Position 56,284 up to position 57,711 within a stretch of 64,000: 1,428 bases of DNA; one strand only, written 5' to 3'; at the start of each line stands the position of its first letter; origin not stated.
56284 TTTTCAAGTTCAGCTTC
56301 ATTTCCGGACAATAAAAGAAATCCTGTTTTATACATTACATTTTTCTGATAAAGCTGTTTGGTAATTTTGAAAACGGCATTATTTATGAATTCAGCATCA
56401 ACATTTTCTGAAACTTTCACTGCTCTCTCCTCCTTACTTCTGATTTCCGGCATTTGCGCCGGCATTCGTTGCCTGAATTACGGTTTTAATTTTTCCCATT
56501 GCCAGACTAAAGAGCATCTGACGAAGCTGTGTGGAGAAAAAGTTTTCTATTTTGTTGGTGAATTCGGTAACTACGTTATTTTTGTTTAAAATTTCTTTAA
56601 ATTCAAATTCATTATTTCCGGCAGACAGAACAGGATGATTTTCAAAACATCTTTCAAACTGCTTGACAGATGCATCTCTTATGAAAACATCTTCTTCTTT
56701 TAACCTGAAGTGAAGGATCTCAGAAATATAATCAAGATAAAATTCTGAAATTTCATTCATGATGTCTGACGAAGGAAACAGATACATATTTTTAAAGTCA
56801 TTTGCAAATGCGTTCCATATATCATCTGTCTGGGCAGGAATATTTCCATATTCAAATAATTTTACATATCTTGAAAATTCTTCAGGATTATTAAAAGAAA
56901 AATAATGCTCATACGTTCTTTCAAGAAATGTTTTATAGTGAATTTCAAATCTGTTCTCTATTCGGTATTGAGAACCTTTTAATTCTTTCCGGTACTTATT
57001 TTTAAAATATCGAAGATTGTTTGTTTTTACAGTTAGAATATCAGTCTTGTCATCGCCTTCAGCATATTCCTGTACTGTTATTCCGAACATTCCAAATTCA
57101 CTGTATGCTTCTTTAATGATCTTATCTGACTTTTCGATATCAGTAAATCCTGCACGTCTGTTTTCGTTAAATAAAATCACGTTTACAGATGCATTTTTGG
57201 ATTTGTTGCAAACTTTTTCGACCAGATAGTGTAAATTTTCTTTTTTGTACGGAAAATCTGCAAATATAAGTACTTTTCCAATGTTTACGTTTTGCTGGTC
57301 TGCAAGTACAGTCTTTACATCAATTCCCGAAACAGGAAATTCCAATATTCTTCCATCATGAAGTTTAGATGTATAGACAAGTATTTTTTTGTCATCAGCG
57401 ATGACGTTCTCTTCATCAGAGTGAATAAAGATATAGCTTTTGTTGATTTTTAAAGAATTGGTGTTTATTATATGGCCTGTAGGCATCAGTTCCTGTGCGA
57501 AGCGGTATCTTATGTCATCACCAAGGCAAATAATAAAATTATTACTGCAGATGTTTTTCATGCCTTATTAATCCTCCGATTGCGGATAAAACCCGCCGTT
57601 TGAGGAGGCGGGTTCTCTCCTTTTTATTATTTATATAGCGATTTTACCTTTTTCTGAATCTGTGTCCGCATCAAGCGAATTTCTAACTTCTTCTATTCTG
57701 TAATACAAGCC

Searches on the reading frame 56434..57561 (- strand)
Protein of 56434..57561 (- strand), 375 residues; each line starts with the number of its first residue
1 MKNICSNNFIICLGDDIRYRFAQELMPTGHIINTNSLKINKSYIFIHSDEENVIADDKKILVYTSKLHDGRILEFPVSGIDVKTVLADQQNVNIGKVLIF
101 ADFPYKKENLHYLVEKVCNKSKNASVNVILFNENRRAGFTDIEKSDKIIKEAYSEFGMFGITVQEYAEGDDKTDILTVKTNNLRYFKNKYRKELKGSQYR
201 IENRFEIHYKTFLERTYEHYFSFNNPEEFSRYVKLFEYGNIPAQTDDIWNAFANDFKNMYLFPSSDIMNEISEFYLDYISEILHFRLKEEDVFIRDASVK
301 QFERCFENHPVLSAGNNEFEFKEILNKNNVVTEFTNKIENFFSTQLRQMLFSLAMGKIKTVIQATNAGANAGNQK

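Call 3: search_protein_families(library=pfam, proteins=[window:56434-57561:-], max_evalue=0.1)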
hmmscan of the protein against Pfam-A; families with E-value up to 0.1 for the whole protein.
window:56434-57561:- (375 aa): 1 family
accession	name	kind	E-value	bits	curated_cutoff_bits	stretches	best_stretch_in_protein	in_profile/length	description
PF14883.12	GHL13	-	0.0036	16.8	27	1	104-232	122-248/324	Hypothetical glycosyl hydrolase family 13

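Call 4: search_protein_families(library=padloc, proteins=[window:56434-57561:-], max_evalue=0.1)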
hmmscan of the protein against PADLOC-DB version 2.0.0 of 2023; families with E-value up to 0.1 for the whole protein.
window:56434-57561:- (375 aa): 0 families

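Call 5: search_protein_families(library=ncbifam, proteins=[window:56434-57561:-], max_evalue=0.1)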
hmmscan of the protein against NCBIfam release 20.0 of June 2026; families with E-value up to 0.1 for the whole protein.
window:56434-57561:- (375 aa): 0 families

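Call 11: find_homologous_proteins(query=window:56434-57561:-)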
Query window:56434-57561:- (375 aa): 27 proteins with E <= 0.001 among 2422 candidates.
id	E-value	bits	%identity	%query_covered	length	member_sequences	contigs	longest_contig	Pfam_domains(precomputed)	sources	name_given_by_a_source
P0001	7.4e-231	784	94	100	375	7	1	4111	-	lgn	-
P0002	1.7e-172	592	69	98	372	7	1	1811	-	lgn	-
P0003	5.7e-171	587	68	98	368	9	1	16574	-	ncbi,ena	-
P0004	4.6e-167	574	69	97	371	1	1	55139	-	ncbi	-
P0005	1.2e-162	559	67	98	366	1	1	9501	-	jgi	-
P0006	1.4e-162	559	68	96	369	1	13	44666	-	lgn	-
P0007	6.0e-162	557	65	98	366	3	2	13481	-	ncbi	-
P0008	8.1e-161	553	66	96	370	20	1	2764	-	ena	-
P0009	1.6e-160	552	67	99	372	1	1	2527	-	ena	-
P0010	1.4e-158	546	66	98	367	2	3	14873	-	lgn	-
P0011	2.0e-157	542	66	96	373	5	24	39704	-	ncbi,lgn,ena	-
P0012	1.0e-156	540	64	96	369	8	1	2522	-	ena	-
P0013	1.9e-155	536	65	98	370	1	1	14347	-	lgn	-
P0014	3.4e-155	535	63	99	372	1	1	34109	-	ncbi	-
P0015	6.0e-155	534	64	96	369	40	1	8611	-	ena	-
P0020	3.4e-150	518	63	96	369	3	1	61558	-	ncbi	-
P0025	5.0e-139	482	58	96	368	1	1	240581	-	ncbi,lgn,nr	ncbi:MAG: hypothetical protein Q4F95_01265 [Oscillospiraceae bacterium]|nr:hypothetical protein [Osc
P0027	1.3e-73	266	37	95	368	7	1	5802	-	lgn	-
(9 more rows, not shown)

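Call 12: find_encoding_contigs(protein=P0025, flank=10000, max_places=2)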
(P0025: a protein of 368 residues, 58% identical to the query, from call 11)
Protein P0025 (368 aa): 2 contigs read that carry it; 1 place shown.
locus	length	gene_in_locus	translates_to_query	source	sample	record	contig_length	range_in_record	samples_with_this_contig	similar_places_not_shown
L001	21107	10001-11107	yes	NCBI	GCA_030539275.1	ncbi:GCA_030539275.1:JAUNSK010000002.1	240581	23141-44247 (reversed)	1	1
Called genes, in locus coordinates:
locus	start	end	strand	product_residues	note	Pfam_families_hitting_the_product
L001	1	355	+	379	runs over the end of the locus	PF12698:ABC2_membrane_3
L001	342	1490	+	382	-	PF12698:ABC2_membrane_3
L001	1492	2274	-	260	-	PF08543:Phos_pyr_kin, PF00294:PfkB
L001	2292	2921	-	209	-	PF02581:TMP-TENI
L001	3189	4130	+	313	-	PF22541:DUF7005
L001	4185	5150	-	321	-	PF00561:Abhydrolase_1 (weak), PF12146:Hydrolase_4 (weak)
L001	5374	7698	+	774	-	PF00350:Dynamin_N, PF01926:MMR_HSR1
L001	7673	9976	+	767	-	PF00009:GTP_EFTU (weak), PF00350:Dynamin_N, PF01926:MMR_HSR1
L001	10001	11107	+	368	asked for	-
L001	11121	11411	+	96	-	-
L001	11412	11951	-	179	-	-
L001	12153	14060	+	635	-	PF00532:Peripla_BP_1, PF13407:Peripla_BP_4, PF13377:Peripla_BP_3, PF00990:GGDEF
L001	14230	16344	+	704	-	PF18522:DUF5620, PF00150:Cellulase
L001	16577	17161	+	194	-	PF02525:Flavodoxin_2, PF03358:FMN_red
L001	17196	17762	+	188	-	-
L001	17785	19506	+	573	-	PF02310:B12-binding, PF04055:Radical_SAM, PF13311:DUF4080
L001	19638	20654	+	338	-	PF00356:LacI, PF00532:Peripla_BP_1, PF13377:Peripla_BP_3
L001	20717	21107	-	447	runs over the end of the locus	-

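Call 13: find_encoding_contigs(protein=P0027, flank=10000, max_places=2)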
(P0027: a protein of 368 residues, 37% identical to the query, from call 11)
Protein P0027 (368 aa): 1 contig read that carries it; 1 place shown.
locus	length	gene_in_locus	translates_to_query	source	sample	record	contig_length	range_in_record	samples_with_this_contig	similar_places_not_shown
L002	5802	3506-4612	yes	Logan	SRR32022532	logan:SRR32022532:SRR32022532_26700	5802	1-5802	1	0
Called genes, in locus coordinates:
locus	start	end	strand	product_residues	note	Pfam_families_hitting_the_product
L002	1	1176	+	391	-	?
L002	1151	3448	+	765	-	PF03193:RsgA_GTPase (faint), PF00009:GTP_EFTU (weak), PF00350:Dynamin_N, PF01926:MMR_HSR1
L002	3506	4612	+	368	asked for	-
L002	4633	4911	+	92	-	-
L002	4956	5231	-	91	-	-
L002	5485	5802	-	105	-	?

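Call 14: find_encoding_contigs(protein=P0020, flank=10000, max_places=2)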
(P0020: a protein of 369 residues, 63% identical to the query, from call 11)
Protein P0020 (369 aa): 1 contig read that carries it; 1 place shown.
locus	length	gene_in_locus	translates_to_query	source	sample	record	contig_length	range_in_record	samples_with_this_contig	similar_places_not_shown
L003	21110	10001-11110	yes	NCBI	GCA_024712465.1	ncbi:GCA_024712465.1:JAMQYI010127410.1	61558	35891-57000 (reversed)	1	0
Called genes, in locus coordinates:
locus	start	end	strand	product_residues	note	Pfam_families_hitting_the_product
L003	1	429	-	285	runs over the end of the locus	PF17284:Spermine_synt_N, PF05891:Methyltransf_PK (weak), PF01564:Spermine_synth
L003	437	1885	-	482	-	PF01276:OKR_DC_1, PF00155:Aminotran_1_2, PF00266:Aminotran_5, PF01041:DegT_DnrJ_EryC1, PF01053:Cys_Met_Meta_PP (weak), PF01212:Beta_elim_lyase (weak), PF05889:SepSecS (weak), PF03711:OKR_DC_1_C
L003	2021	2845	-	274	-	PF02675:AdoMet_dc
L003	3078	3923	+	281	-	PF02374:ArsA_ATPase (weak), PF10609:ParA, PF13614:AAA_31 (faint), PF01656:CbiA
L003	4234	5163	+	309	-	PF22541:DUF7005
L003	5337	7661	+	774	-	PF00350:Dynamin_N, PF01926:MMR_HSR1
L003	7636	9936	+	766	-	PF00009:GTP_EFTU (weak), PF00350:Dynamin_N, PF01926:MMR_HSR1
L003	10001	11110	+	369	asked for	-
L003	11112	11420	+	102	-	-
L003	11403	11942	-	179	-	-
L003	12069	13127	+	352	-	PF18522:DUF5620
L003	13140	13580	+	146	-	PF00583:Acetyltransf_1, PF13673:Acetyltransf_10, PF13508:Acetyltransf_7, PF08445:FR47 (weak)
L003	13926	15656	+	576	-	PF08239:SH3_3, PF00404:Dockerin_1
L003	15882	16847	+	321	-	PF06325:PrmA, PF01135:PCMT (weak), PF05175:MTS, PF13489:Methyltransf_23 (weak), PF03602:Cons_hypoth95 (weak), PF13649:Methyltransf_25 (weak), PF13847:Methyltransf_31, PF08242:Methyltransf_12 (weak)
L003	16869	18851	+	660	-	PF00204:DNA_gyraseB, PF01751:Toprim, PF00986:DNA_gyraseB_C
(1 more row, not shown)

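Call 20: find_related_loci(query=A1, collection=genome_contigs, flank=10000)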
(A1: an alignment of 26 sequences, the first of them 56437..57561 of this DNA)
Query A1 (375 aa) in genome_contigs; peptide patterns used: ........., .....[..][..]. (x = any residue, [..] = any of these).
76 stretches matched a pattern; 14 encode a relative of the query (tblastn E <= 1e-3); 14 distinct loci.
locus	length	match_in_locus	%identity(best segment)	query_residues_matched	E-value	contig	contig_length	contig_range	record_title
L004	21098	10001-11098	67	1-366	2e-178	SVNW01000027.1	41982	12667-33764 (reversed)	MAG: Ruminococcus sp. isolate SIG549 NODE_20379_length_41982_cov_17.477362, whole genome shotgun sequence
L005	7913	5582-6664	66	1-361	3e-170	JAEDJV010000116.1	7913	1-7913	MAG: Oscillospiraceae bacterium isolate MAG197 NODE_9889_length_7913_cov_5.469203, whole genome shotgun sequence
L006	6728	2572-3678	67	1-369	2e-168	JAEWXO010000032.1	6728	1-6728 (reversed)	MAG: Bacillota bacterium isolate OH_SFB_14 k127_315578, whole genome shotgun sequence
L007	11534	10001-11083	66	1-361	2e-165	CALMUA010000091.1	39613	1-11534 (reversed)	MAG TPA_asm: uncultured Ruminococcus sp. isolate ERR1414211_bin.38_CONCOCT_v1.1_MAG genome assembly, contig: ERZ1749899.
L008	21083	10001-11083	64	1-361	5e-165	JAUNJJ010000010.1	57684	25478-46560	MAG: Oscillospiraceae bacterium isolate S2A_St_21 NODE_117_length_57684_cov_20.470562, whole genome shotgun sequence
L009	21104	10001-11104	63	1-368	2e-164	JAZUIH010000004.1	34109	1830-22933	MAG: Oscillospiraceae bacterium isolate T1900045266_TH20190036.MAGScoT_cleanbin_000025 SGB_5863_k141_1348788, whole geno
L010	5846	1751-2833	64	1-361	3e-165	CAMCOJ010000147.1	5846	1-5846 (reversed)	MAG: uncultured Ruminococcus sp. isolate ERR1855549_bin.43_metaWRAP_v1.3_MAG genome assembly, contig: ERZ9514786.6265, w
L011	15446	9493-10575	63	1-361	1e-161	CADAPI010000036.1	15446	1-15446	MAG: uncultured Ruminococcus sp. isolate RUG13497 genome assembly, contig: RUG13497_asm_36, whole genome shotgun sequenc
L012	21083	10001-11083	62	1-361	4e-159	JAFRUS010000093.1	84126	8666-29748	MAG: Oscillospiraceae bacterium isolate RGIG2815 Goat_Omasum.Co__c2081596, whole genome shotgun sequence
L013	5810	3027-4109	63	1-361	1e-160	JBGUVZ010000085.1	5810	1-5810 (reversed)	MAG: Oscillospiraceae bacterium isolate ruminal_MAG_89 ruminal_MAG_89_contig_0085, whole genome shotgun sequence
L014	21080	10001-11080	58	1-361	2e-146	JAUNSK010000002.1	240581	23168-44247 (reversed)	MAG: Oscillospiraceae bacterium isolate S4R_St_23 NODE_11_length_240581_cov_16.805098, whole genome shotgun sequence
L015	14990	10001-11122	95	1-374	0e+0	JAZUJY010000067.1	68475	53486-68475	MAG: Oscillospiraceae bacterium isolate T1900045250_TH20190020.MAGScoT_cleanbin_000005 SGB_5758_k141_6452508, whole geno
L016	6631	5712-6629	38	10-316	1e-69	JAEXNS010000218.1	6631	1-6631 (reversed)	MAG: Bacillota bacterium isolate OH_HBrB_108 k127_438230, whole genome shotgun sequence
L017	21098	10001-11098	66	1-366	1e-166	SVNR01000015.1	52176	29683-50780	MAG: Ruminococcus sp. isolate SIG544 NODE_14970_length_52176_cov_2.352149, whole genome shotgun sequence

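Call 23: search_protein_families(library=pfam, proteins=[L001:3189-4130:+], max_evalue=0.01)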
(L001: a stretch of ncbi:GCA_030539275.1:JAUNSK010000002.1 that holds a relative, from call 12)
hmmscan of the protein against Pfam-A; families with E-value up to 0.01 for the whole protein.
L001:3189-4130:+ (313 aa): 1 family
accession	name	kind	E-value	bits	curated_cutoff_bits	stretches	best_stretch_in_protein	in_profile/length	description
PF22541.2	DUF7005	-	8.8e-43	147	27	1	4-294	55-349/361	Family of unknown function (DUF7005)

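Call 26: predict_structure(alignment_id=A1)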
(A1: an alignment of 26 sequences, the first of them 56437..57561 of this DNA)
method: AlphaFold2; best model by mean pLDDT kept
length: 375 residues; sequences in the alignment: 26
mean_pLDDT: 67.6   pTM: 0.54
mean pLDDT of the five models: 67.6, 67.5, 67.3, 67.0, 66.1
residues with pLDDT >= 90: 72; 70-90: 102; 50-70: 115; < 50: 86
segments of 3 or more residues with pLDDT < 50: 1-11, 14-17, 34-45, 52-93, 135-141, 368-375
pLDDT, mean of each block of 10 residues (from residue 1): 33 50 56 43 49 44 36 33 33 53 56 58 62 49 56 60 68 61 60 74 87 90 85 87 84 92 92 90 79 94 88 86 89 92 95 89 63 33
secondary structure, 60 per line:
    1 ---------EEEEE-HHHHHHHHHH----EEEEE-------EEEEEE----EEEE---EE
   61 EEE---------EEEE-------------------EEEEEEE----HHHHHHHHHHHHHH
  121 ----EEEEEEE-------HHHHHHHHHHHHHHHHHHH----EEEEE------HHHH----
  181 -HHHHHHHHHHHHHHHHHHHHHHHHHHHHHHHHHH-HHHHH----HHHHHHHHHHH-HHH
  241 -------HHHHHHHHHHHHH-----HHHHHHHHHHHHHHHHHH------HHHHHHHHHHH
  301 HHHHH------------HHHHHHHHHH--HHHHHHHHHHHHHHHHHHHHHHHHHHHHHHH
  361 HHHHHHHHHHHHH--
elements in order: E10-14 H16-25 E30-34 E42-47 E52-55 E59-63 E73-76 E96-102 H107-120 E125-131 H139-157 E162-166 H173-176 H182-215 H217-221 H226-236 H248-260 H266-283 H290-305 H318-327 H330-373

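Call 29: search_protein_representatives(alignment_id=A1)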
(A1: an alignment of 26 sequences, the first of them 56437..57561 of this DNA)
Query: 26 sequences, 369 profile positions. Proteins with E-value up to 0.001 (for the whole library): 83; up to 1e-10: 36; up to 1e-30: 15. The best 83 are listed.
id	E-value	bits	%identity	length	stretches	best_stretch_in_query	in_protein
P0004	4.5e-187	638.0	-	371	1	1-368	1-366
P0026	2.1e-139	481.1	-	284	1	86-368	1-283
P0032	1.9e-62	227.9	-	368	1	5-365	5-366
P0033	1.1e-56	208.9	-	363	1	5-366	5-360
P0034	4.7e-55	203.5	-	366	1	7-364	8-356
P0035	2.2e-54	201.4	-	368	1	1-359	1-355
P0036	1.3e-48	182.3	-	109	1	1-100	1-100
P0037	3.0e-44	168.0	-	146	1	223-368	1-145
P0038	1.0e-37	146.5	-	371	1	5-367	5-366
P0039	7.0e-37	143.8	-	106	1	1-74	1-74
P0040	4.4e-35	137.8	-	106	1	268-367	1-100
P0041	1.2e-33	133.1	-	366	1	7-357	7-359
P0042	2.1e-32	129.0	-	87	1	1-66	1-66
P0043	2.2e-31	125.7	-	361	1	9-365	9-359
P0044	1.0e-30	123.4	-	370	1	8-365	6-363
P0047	4.9e-26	108.1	-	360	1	1-362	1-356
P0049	2.5e-21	92.6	-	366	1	3-362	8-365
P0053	7.9e-16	74.5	-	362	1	5-365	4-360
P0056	3.8e-15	72.2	-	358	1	10-367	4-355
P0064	1.6e-11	60.3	-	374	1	96-366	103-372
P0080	1.2e-08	50.8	-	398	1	96-360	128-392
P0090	2.5e-07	46.5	-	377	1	1-365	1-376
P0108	1.9e-04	37.0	-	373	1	11-365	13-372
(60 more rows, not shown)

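Call 30: find_encoding_contigs(protein=P0038, flank=8000, max_places=2)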
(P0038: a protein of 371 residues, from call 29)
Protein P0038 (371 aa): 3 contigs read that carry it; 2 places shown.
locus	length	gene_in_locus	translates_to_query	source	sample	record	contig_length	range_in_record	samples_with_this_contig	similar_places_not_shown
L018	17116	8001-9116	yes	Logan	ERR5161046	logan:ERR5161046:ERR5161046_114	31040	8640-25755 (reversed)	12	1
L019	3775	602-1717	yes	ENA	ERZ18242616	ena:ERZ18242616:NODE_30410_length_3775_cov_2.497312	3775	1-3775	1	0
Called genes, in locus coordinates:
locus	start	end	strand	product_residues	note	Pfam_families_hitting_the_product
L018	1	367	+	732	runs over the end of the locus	PF00012:HSP70, PF06723:MreB_Mbl (faint), PF00012:HSP70 (weak)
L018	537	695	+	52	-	-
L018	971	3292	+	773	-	PF00350:Dynamin_N, PF01926:MMR_HSR1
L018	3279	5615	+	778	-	PF00009:GTP_EFTU (faint), PF00350:Dynamin_N, PF01926:MMR_HSR1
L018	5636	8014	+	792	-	PF00350:Dynamin_N, PF01926:MMR_HSR1 (weak)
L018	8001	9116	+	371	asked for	-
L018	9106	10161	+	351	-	-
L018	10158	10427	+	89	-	-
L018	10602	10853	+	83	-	-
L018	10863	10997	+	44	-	-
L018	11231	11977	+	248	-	PF13672:PP2C_2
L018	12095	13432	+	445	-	-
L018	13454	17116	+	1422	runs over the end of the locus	PF00931:NB-ARC, PF13424:TPR_12 (faint), PF07719:TPR_2 (faint), PF13176:TPR_7 (faint)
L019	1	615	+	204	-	?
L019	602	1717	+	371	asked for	-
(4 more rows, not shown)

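Call 31: fold_search(model_id=the predicted structure, library=pdb)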
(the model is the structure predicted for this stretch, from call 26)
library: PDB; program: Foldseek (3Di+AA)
matches with E <= 10: 1034; with E <= 0.001: 0
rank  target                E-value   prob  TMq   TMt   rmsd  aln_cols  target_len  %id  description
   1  5owv_C                1.7e-03  0.80  0.19  0.13  21.9       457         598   11  An oligomerised bacterial dynamin pair provides a mechanism for the long-range sensing and tethering of membranes (released 2018-09-05)
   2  5oxf_C                2.0e-03  0.82  0.23  0.16  21.7       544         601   10  An oligomerised bacterial dynamin pair provides a mechanism for the long range sensing and tethering of membranes (released 2018-09-05)
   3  4aur                  3.1e-03  0.75  0.17  0.12  20.1       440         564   11  LeoA bacterial dynamin GTPase from ETEC (released 2013-08-28)
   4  5c2k                  2.4e-02  0.44  0.20  0.20  25.0       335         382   10  Crystal structure of the fusion protein linked by RhoA and the GAP domain of MgcRacGAP (released 2016-06-22)
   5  6vih_A                3.3e-02  0.97  0.24  0.43  12.3       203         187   11  The ligand-free structure of mouse RABL3 (released 2020-04-08)
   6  7b6h                  3.9e-02  0.28  0.16  0.11  23.3       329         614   12  Drosophila melanogaster TRAPP C11 subunits region 1 to 718 (released 2021-06-09)
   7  9h4q_c                4.9e-02  0.99  0.16  0.21   3.8        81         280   14  Cryo-EM structure of the SEAC wing - EGOC (released 2025-11-05)
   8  6vih_B                5.7e-02  0.92  0.24  0.42  12.2       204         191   12  The ligand-free structure of mouse RABL3 (released 2020-04-08)
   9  5fr1_A                6.0e-02  0.91  0.19  0.34   9.6       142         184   13  Double acetylated RhoGDI-alpha in complex with RhoA-GDP (released 2016-01-13)
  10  1a2b                  6.4e-02  0.90  0.19  0.34   9.5       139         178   12  HUMAN RHOA COMPLEXED WITH GTP ANALOGUE (released 1998-06-17)
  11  3zjc_A                9.3e-02  0.33  0.21  0.26  28.3       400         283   10  Crystal structure of GMPPNP-bound human GIMAP7 L100Q variant (released 2013-03-13)
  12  7u0h_b                9.8e-02  0.80  0.23  0.17   9.6       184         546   12  State NE1 nucleolar 60S ribosome biogenesis intermediate - Overall model (released 2022-12-14)
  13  8gi3                  9.8e-02  0.77  0.21  0.38   9.8       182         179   11  Crystal structure of RhoA mutant L69P complexed with GDP (released 2024-03-20)
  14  5lzb_z                1.0e-01  0.98  0.16  0.10   3.6        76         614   14  Structure of SelB-Sec-tRNASec bound to the 70S ribosome in the initial binding state (IB) (released 2016-11-23)
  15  6vij_A                1.0e-01  0.89  0.24  0.43  13.3       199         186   12  Crystal structure of mouse RABL3 in complex with GDP (released 2020-04-08)
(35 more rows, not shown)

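Call 34: find_encoding_contigs(protein=P0056, flank=9000, max_places=1)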
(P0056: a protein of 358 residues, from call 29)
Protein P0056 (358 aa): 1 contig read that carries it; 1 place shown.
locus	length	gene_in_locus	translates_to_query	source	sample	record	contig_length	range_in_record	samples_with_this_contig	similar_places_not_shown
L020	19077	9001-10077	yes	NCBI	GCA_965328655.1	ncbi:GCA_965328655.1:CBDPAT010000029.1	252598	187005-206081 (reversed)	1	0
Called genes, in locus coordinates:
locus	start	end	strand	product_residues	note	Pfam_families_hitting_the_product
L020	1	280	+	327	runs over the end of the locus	PF13280:WYL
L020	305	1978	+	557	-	PF08378:NERD, PF00270:DEAD, PF02562:PhoH (faint), PF04851:ResIII (faint), PF13538:UvrD_C_2 (weak)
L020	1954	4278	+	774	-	PF00009:GTP_EFTU (weak), PF00350:Dynamin_N, PF01926:MMR_HSR1 (faint)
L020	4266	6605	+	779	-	PF00009:GTP_EFTU (weak), PF00350:Dynamin_N, PF01926:MMR_HSR1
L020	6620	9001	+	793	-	PF00350:Dynamin_N, PF01926:MMR_HSR1 (faint)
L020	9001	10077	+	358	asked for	-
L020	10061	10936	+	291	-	-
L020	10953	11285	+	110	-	-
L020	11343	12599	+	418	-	-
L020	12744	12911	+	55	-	-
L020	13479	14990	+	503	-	PF04326:SLFN_AlbA_2, PF13749:HATPase_c_4 (weak)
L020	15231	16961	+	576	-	PF09820:AAA-ATPase_like, PF08011:PDDEXK_9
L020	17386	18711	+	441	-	PF08486:SpoIID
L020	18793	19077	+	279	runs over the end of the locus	PF03631:Virul_fac_BrkB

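Call 35: find_encoding_contigs(protein=P0080, flank=9000, max_places=1)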
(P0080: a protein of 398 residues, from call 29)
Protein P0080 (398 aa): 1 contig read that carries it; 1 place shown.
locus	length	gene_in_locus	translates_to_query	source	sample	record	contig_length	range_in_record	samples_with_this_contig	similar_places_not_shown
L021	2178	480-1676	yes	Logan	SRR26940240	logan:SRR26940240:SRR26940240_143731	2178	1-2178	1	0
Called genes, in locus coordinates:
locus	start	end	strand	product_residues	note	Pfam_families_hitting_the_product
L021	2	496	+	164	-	?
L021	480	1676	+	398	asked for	-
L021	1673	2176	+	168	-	?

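Call 36: find_encoding_contigs(protein=P0108, flank=9000, max_places=1)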
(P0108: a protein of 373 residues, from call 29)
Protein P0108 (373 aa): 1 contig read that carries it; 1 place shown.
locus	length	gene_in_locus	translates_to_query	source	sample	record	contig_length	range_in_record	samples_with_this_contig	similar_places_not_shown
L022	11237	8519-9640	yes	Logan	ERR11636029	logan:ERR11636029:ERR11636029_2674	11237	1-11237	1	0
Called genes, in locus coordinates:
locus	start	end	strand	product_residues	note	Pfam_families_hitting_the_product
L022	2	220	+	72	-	?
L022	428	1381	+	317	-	PF13280:WYL (weak)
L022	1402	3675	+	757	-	PF00350:Dynamin_N, PF01926:MMR_HSR1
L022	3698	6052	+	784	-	PF00009:GTP_EFTU (faint), PF00350:Dynamin_N, PF01926:MMR_HSR1 (weak)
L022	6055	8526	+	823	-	PF00350:Dynamin_N, PF01926:MMR_HSR1 (faint)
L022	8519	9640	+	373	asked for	-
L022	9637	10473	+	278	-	-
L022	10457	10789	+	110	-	-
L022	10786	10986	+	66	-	-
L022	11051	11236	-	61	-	?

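Call 37: find_encoding_contigs(protein=P0032, flank=9000, max_places=1)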
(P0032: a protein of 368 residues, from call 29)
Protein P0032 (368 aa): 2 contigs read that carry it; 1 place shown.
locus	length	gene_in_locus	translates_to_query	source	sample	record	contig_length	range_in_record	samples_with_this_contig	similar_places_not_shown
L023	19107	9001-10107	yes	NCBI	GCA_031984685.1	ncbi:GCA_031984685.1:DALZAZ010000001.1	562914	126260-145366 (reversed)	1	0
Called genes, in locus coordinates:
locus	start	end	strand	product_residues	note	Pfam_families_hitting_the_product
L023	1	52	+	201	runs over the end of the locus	PF00990:GGDEF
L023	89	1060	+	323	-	PF13280:WYL, PF25583:WCX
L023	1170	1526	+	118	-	-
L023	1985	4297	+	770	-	PF00350:Dynamin_N, PF01926:MMR_HSR1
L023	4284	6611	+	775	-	PF00350:Dynamin_N, PF01926:MMR_HSR1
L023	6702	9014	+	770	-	PF00350:Dynamin_N, PF01926:MMR_HSR1 (faint)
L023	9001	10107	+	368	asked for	-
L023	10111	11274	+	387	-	-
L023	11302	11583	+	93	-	-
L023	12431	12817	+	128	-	-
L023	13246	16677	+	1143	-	PF00583:Acetyltransf_1, PF13508:Acetyltransf_7, PF13673:Acetyltransf_10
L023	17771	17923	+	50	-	-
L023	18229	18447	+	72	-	PF13710:ACT_5 (weak)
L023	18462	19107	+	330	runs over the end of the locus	PF02826:2-Hacid_dh_C, PF03807:F420_oxidored (weak), PF07991:KARI_N, PF01450:KARI_C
